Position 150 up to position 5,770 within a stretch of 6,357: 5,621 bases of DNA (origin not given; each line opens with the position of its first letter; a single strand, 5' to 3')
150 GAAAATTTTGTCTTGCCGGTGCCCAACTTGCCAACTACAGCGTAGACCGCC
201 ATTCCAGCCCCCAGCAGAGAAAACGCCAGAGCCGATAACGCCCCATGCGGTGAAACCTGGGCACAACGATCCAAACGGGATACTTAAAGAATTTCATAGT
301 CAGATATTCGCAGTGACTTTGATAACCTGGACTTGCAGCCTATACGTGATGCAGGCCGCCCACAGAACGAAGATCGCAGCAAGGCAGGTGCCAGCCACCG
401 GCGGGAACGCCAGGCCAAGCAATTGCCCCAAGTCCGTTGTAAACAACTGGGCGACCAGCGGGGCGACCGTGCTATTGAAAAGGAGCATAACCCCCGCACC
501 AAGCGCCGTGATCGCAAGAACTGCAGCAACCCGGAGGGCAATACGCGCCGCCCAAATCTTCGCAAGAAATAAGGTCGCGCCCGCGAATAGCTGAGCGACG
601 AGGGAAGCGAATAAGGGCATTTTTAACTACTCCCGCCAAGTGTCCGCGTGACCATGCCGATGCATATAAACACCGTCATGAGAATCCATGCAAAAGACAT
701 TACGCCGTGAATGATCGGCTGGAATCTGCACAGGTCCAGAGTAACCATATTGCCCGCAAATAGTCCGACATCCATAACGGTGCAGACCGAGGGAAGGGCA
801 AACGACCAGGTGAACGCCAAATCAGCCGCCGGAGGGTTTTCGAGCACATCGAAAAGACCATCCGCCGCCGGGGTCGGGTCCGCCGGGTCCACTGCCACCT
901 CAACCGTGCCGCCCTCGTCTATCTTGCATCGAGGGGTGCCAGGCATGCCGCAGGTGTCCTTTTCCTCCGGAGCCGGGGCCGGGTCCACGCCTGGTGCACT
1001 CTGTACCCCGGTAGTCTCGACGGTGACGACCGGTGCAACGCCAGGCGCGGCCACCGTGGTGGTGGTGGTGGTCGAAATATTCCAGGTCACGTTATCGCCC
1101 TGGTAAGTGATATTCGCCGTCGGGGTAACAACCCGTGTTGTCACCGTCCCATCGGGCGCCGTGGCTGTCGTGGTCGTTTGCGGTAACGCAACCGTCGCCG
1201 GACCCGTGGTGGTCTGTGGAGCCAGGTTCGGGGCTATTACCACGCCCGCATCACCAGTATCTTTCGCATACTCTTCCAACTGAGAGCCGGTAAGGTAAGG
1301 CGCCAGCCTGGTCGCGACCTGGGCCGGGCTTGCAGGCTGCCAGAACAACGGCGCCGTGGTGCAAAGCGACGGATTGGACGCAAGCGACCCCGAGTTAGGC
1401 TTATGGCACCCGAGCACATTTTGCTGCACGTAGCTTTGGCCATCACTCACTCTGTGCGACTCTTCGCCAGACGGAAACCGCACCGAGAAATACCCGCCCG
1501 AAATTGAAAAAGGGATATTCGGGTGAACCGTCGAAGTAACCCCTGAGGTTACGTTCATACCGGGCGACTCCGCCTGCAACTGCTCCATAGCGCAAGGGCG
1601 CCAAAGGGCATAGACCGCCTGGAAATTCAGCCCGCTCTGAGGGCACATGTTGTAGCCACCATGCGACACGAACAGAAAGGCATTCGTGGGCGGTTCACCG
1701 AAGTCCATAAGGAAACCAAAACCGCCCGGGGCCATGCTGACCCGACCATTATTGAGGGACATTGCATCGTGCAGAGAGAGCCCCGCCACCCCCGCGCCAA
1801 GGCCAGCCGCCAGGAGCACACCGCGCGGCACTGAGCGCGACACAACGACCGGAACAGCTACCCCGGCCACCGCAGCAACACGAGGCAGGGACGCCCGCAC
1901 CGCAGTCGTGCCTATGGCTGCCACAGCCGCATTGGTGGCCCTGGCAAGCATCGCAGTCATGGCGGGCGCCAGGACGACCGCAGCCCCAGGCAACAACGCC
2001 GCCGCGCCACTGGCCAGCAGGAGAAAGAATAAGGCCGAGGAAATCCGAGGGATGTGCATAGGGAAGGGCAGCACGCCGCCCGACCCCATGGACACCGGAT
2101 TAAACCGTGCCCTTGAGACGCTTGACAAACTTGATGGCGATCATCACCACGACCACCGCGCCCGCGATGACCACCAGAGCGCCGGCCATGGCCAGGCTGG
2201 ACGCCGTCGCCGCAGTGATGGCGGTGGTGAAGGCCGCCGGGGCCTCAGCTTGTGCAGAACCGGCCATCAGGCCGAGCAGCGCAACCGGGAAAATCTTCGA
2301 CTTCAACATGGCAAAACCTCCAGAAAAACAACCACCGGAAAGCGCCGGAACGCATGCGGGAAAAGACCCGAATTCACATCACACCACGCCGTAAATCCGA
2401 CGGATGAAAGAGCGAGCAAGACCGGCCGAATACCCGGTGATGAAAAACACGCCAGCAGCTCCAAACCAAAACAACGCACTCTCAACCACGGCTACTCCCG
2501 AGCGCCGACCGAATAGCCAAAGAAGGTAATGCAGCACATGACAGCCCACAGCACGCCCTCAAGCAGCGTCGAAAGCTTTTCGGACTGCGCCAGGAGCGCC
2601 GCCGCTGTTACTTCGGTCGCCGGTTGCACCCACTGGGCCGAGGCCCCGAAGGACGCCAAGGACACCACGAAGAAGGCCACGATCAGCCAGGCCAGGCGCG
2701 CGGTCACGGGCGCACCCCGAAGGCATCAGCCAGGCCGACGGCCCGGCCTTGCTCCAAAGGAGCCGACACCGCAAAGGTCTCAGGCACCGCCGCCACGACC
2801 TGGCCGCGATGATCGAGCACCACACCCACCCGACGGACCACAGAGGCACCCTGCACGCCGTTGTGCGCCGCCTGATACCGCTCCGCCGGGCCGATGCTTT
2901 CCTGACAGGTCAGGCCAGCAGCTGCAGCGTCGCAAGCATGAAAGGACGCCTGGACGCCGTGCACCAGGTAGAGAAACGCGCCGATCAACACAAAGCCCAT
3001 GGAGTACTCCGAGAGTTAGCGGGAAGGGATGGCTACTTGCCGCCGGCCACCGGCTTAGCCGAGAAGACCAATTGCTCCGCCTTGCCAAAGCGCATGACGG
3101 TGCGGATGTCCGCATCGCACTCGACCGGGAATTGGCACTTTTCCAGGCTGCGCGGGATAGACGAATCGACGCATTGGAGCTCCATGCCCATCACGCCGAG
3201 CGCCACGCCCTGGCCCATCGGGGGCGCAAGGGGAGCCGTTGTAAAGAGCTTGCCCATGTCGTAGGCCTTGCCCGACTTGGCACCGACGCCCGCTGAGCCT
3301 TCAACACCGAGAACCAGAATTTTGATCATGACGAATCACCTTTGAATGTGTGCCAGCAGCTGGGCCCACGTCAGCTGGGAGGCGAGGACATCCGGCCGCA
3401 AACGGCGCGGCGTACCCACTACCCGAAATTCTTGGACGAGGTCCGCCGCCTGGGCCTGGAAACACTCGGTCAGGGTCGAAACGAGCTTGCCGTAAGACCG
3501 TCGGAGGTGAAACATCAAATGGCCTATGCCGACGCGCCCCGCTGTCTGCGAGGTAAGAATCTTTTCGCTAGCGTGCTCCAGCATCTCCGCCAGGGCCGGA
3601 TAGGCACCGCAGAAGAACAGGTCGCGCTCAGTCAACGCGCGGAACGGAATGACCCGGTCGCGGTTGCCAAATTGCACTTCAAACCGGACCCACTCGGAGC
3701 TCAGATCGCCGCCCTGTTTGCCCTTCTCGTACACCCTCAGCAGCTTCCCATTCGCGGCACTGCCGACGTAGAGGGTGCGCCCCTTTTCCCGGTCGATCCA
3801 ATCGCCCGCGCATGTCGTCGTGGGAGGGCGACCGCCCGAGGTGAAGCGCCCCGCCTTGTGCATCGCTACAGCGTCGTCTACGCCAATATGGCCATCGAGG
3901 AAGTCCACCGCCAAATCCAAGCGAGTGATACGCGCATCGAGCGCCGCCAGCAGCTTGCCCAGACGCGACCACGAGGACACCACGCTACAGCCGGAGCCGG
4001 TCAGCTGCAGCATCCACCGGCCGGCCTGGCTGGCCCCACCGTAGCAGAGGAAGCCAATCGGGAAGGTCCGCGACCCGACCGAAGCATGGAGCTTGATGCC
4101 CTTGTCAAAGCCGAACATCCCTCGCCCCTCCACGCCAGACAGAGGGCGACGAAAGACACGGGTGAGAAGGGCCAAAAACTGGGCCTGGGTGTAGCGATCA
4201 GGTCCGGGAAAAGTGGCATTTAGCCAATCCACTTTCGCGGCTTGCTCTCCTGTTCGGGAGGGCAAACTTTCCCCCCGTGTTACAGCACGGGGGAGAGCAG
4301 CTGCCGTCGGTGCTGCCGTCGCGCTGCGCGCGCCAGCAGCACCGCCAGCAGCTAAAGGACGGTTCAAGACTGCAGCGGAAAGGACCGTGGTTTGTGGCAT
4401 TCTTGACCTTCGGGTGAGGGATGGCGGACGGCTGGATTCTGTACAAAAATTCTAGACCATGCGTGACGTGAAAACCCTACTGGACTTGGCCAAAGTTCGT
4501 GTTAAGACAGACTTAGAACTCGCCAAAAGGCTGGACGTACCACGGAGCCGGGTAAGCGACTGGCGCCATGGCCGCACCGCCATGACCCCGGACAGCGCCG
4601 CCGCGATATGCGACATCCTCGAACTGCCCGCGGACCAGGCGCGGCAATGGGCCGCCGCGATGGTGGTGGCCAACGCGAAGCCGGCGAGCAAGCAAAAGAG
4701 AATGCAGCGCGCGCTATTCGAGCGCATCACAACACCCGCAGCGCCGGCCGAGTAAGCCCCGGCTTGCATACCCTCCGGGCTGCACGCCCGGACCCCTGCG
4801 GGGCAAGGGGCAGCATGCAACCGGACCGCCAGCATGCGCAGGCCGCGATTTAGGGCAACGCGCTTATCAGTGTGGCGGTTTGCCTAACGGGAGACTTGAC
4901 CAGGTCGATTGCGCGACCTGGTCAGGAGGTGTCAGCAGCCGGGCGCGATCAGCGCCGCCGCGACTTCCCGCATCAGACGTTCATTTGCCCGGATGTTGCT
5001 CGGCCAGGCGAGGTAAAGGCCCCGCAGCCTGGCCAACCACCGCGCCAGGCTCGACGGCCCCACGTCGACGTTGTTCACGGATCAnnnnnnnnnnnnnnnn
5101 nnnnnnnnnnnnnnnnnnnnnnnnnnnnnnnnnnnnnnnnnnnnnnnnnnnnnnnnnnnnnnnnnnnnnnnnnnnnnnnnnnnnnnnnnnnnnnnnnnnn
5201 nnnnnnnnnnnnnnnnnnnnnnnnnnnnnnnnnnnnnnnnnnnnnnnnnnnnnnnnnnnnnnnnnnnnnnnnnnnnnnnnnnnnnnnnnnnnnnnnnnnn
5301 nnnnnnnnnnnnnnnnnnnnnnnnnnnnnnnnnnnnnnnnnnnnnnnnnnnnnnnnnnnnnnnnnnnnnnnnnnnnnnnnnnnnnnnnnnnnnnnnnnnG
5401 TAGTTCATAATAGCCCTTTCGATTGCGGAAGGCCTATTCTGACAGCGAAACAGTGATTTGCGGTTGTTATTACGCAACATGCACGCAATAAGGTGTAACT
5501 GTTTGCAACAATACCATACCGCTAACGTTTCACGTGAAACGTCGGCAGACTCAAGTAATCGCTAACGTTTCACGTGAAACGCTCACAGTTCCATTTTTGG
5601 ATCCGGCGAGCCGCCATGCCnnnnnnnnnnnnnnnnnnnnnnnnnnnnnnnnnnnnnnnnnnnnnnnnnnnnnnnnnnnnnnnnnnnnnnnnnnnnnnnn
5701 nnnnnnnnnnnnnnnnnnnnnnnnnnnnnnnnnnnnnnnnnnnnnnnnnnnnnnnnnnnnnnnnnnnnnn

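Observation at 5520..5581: Two 22-bp direct repeats, each a perfect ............-centred palindrome, 40 bp apart at the end of zot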

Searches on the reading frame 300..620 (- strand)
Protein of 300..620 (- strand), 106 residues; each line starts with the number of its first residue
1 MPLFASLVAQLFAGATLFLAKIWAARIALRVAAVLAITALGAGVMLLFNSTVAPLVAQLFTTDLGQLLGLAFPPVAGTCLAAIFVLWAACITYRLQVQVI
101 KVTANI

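Call 5: search_protein_families(library=pfam, proteins=[window:300-620:-], max_evalue=0.01)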
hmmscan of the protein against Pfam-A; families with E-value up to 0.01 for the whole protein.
window:300-620:- (106 aa): 1 family
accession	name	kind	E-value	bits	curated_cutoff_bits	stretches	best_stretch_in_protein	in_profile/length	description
PF17537.7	DUF5455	-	0.00035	21.5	25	1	2-101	1-102/102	Family of unknown function (DUF5455)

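Call 81: search_protein_families(library=phrogs, proteins=[window:300-620:-], max_evalue=0.001)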
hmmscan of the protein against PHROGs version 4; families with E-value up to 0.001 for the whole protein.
window:300-620:- (106 aa): 2 families
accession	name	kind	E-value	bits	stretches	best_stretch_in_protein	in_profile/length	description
phrog_17485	-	head and packaging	1.3e-10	42.8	1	1-104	1-105/107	minor head protein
phrog_1944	-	head and packaging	0.00035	22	1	1-104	10-112/115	minor head protein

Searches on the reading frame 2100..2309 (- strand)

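Call 5: search_protein_families(library=pfam, proteins=[window:2100-2309:-], max_evalue=0.01)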
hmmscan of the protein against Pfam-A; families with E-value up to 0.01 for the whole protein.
window:2100-2309:- (69 aa): 0 families

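Call 81: search_protein_families(library=phrogs, proteins=[window:2100-2309:-], max_evalue=0.001)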
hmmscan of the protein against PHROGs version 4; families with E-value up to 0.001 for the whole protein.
window:2100-2309:- (69 aa): 1 family
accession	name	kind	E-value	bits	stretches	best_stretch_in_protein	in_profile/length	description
phrog_1646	-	head and packaging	0.00065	21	1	3-64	12-75/81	major coat protein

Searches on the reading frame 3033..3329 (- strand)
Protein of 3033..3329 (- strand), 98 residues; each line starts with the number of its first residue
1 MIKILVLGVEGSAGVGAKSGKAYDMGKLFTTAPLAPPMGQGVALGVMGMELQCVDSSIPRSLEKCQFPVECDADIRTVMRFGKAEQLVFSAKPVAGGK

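Call 5: search_protein_families(library=pfam, proteins=[window:3033-3329:-], max_evalue=0.01)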
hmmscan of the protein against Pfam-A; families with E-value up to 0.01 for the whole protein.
window:3033-3329:- (98 aa): 0 families

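Call 81: search_protein_families(library=phrogs, proteins=[window:3033-3329:-], max_evalue=0.001)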
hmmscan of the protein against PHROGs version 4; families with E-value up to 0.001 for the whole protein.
window:3033-3329:- (98 aa): 2 families
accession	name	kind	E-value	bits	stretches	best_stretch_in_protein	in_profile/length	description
phrog_929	-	moron, auxiliary metabolic gene and host takeover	1.2e-11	45.6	1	3-94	2-96/103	RstB sensor of two protein system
phrog_4994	-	unknown function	6.8e-07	30.6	1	4-94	7-93/103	-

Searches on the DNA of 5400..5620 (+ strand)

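Call 8: search_dna_similar(query=window:5400-5620:+, collection=phages, mode=distant, max_evalue=10, max_rows=20)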
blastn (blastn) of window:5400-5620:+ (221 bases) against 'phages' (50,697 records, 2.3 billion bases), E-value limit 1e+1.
Records with a match: 10; places in all: 14; records where one place covers at least 80% of the query: 0.
Best place of each record, by identity: >=99% 2; 95-99% 3; 80-90% 4; 60-80% 1.
By first word of the organism name: Arthrobacter 4; Bacteriophage 2; Bacillus 2; Haloarcula 2.
By host as written in the record: Arthrobacter sp. ATCC 21022 3; - 2; Bacillus cereus MYB41-22 2; Haloarcula hispanica 2; Arthrobacter sulfureus NRRL B-14730 1.
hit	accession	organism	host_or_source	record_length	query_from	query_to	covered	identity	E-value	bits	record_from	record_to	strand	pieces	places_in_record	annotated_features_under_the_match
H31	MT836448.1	Bacteriophage sp.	human fecal samples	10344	125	181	26%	75.4%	2e-1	41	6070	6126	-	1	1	record has no annotation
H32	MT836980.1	Bacteriophage sp.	human fecal samples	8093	126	153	13%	89.3%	3e+0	38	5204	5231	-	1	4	record has no annotation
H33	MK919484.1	Arthrobacter phage DreamTeam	Arthrobacter sp. ATCC 21022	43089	155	181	12%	88.9%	9e+0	37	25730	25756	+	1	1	36: hypothetical protein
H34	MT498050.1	Arthrobacter phage Gisselle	Arthrobacter sp. ATCC 21022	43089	155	181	12%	88.9%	9e+0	37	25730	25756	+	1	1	36: hypothetical protein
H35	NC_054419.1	Arthrobacter phage Gisselle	Arthrobacter sp. ATCC 21022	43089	155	181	12%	88.9%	9e+0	37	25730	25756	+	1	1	36: hypothetical protein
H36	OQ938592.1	Arthrobacter phage VroomVroom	Arthrobacter sulfureus NRRL B-14730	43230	126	147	10%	95.5%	9e+0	37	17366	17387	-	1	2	none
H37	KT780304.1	Bacillus phage VMY22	Bacillus cereus MYB41-22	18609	164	185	10%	95.5%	9e+0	37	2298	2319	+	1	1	none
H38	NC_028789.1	Bacillus phage VMY22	Bacillus cereus MYB41-22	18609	164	185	10%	95.5%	9e+0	37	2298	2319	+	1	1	none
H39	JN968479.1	Haloarcula hispanica icosahedral virus 2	Haloarcula hispanica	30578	203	221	9%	100.0%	9e+0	36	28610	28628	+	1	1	VP18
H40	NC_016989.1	Haloarcula hispanica icosahedral virus 2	Haloarcula hispanica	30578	203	221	9%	100.0%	9e+0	36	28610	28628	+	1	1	VP18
